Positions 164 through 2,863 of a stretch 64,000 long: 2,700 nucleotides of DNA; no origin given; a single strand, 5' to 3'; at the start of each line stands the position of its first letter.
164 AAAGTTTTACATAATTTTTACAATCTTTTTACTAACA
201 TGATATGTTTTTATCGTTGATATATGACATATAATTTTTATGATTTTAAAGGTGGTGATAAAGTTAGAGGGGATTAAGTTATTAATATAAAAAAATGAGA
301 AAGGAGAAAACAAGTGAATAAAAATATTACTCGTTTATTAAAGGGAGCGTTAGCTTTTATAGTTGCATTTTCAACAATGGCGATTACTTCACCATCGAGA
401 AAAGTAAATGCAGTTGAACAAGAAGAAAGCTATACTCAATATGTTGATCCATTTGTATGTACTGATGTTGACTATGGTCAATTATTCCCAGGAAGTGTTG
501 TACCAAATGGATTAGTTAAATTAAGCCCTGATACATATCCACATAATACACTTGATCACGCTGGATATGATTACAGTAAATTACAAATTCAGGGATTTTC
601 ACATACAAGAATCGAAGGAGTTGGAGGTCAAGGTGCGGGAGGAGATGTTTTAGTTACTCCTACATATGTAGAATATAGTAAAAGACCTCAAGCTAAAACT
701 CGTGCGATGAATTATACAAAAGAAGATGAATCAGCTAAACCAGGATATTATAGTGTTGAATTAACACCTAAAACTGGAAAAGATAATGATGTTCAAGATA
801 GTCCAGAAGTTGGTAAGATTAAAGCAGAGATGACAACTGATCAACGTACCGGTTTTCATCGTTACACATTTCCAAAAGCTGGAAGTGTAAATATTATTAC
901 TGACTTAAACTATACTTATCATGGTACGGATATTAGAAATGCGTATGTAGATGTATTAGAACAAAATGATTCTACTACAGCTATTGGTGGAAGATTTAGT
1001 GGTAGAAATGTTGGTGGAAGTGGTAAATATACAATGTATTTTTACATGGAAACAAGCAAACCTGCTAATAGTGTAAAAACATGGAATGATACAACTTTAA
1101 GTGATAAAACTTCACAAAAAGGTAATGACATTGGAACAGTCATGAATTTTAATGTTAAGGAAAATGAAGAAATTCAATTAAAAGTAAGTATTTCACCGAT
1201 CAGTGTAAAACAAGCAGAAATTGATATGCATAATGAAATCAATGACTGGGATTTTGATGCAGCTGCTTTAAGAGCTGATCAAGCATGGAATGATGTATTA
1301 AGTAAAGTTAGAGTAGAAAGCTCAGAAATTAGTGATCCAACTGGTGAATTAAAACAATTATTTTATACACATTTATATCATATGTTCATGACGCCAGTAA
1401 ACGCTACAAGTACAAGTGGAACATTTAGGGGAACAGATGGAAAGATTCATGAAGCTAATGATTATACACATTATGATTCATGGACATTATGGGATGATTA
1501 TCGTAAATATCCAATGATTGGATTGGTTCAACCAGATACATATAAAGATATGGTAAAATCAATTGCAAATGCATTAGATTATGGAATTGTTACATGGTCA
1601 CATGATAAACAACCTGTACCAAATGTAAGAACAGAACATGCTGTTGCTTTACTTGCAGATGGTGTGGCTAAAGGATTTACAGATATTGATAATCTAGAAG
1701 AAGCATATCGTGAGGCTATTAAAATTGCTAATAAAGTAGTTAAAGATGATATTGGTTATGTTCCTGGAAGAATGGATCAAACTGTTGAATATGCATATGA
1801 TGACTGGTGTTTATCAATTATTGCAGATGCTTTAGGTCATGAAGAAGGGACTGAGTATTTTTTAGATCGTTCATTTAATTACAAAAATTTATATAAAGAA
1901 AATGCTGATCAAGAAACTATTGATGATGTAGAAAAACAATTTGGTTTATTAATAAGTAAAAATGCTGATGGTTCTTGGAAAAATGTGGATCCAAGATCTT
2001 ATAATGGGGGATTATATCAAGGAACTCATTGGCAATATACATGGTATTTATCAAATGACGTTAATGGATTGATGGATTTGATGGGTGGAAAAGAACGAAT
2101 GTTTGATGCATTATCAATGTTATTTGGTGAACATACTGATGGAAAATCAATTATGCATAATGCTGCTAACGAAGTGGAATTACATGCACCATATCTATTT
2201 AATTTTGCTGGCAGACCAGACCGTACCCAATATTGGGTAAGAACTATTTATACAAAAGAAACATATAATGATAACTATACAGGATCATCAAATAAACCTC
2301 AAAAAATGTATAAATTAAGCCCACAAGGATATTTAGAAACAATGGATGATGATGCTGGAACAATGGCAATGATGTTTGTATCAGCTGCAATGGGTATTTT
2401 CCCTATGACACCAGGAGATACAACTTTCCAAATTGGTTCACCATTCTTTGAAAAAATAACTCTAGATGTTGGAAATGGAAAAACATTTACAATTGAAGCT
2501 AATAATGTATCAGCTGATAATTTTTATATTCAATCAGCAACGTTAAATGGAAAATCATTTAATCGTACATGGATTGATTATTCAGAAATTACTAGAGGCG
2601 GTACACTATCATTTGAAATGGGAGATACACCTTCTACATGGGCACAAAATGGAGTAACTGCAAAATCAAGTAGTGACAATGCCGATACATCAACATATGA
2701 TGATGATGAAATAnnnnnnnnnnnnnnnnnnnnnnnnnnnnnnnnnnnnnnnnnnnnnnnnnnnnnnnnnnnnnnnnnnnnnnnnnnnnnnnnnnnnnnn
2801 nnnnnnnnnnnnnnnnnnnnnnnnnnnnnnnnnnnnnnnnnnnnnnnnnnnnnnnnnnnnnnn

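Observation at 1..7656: Tandem array of noncoding promoter-body-terminator units carrying TGTAA-N6/7-TTACA palindromes, next to the glnN operon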

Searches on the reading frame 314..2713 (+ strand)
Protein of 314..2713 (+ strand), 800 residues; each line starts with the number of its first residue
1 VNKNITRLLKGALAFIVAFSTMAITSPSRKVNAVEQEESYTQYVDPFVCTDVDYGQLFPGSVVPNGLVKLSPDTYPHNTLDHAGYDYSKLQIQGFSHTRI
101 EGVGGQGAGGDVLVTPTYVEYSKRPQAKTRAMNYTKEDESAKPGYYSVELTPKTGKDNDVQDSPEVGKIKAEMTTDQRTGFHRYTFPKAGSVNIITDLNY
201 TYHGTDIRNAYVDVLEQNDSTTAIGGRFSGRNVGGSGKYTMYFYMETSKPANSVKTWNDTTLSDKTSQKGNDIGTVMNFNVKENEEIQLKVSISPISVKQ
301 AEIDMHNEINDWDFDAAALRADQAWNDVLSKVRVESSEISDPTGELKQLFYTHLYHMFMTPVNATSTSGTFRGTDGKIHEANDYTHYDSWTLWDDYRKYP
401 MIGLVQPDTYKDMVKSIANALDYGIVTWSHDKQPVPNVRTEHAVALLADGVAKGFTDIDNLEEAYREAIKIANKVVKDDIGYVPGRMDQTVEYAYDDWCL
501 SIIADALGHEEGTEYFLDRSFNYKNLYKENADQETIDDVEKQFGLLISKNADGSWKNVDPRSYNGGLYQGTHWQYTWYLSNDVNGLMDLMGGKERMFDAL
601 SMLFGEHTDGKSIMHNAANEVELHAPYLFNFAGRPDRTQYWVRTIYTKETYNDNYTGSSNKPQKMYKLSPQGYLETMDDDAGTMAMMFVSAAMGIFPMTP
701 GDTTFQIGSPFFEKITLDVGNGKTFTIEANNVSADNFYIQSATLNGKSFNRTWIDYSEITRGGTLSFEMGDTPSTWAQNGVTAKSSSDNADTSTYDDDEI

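Call 65: find_homologous_proteins(query=window:314-2713:+, max_evalue=1e-50)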
Query window:314-2713:+ (800 aa): 441 proteins with E <= 1e-50 among 8000 candidates; the best 120 are listed.
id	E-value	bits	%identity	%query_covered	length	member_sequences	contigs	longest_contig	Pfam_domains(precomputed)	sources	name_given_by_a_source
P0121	0.0e+0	1412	77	99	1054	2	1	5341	PF17678.8,PF07971.19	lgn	-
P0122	0.0e+0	1152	100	62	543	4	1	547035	PF07971.19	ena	-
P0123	0.0e+0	1121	62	99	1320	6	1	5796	PF17678.8,PF07971.19,PF03422.22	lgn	-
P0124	0.0e+0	1036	57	100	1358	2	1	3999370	PF17678.8,PF07971.19,PF02368.25,PF03422.22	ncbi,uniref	ncbi:GH92 family glycosyl hydrolase [Amphibacillus sp. Q70]|uniref:GH92 family glycosyl hydrolase n=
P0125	2.2e-273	927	73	69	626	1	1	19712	PF07971.19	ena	-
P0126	4.9e-270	916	72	69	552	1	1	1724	PF17678.8,PF07971.19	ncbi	ncbi:MAG: glycoside hydrolase domain-containing protein, partial [Faecalibacillus sp.]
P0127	2.2e-269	914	74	65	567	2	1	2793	PF17678.8,PF07971.19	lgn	-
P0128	6.1e-228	777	61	71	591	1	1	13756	PF17678.8,PF07971.19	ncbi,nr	ncbi:MAG: carbohydrate-binding protein, partial [Oscillospiraceae bacterium]|nr:carbohydrate-binding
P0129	2.3e-196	673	58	63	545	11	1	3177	PF17678.8,PF07971.19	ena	-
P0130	1.3e-190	654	42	97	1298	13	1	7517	PF17678.8,PF07971.19,PF03422.22,PF07554.20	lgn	-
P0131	6.4e-184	631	42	97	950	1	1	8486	PF17678.8,PF07971.19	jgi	jgi:predicted alpha-1,2-mannosidase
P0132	6.0e-183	628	44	92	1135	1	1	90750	PF17678.8,PF07971.19,PF03422.22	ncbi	ncbi:glycoside hydrolase domain-containing protein [Streptomyces sp. NPDC002740]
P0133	8.2e-181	621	43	89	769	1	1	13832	PF17678.8,PF07971.19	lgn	-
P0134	3.5e-175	603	41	93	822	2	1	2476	PF17678.8,PF07971.19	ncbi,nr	ncbi:hypothetical protein GTW59_24420, partial [Streptomyces sp. SID89]|nr:hypothetical protein [Str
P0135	7.2e-150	519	38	94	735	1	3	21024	PF17678.8,PF07971.19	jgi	-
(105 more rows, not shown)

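Call 66: find_encoding_contigs(protein=P0125, flank=10000, max_places=3)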
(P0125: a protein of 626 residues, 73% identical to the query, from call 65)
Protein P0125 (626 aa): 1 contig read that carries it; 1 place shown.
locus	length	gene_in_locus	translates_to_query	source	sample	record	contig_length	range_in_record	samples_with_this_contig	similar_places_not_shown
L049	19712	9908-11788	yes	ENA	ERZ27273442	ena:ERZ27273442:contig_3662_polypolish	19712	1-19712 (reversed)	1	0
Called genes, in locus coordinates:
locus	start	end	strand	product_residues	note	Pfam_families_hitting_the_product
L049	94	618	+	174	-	-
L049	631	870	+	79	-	-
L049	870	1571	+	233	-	PF00145:DNA_methylase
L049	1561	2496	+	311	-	PF00145:DNA_methylase, PF09556:RE_HaeIII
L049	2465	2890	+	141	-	PF09556:RE_HaeIII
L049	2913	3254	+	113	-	-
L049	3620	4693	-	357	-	PF13542:HTH_Tnp_ISL3 (weak), PF01610:DDE_Tnp_ISL3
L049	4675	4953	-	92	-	-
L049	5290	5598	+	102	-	-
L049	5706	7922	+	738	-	-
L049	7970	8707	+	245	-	PF07907:YibE_F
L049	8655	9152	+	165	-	PF07907:YibE_F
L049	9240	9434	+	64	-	-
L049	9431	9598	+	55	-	-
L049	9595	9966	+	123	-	PF17678:Glyco_hydro_92N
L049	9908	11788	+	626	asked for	PF07971:Glyco_hydro_92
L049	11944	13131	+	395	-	PF03422:CBM_6, PF18099:CBM_35_2 (faint)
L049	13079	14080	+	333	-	PF03422:CBM_6 (weak)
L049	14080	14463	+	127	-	-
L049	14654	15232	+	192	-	PF16656:Pur_ac_phosph_N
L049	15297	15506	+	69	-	-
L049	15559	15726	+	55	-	-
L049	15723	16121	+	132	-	-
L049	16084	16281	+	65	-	-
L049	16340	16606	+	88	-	-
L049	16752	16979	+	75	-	PF22494:choice_anch_I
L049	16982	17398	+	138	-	PF22494:choice_anch_I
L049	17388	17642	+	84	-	PF22494:choice_anch_I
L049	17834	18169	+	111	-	-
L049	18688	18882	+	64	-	-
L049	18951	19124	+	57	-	-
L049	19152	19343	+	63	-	-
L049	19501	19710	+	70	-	?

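Call 67: find_encoding_contigs(protein=P0121, flank=10000, max_places=3)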
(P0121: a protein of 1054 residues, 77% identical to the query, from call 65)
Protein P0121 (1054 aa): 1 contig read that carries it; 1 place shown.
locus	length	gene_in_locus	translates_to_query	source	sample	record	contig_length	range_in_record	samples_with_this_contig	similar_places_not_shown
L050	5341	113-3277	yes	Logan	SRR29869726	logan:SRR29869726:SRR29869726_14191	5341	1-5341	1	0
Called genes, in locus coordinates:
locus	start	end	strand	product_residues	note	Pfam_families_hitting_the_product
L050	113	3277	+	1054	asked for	PF17678:Glyco_hydro_92N, PF07971:Glyco_hydro_92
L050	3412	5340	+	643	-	?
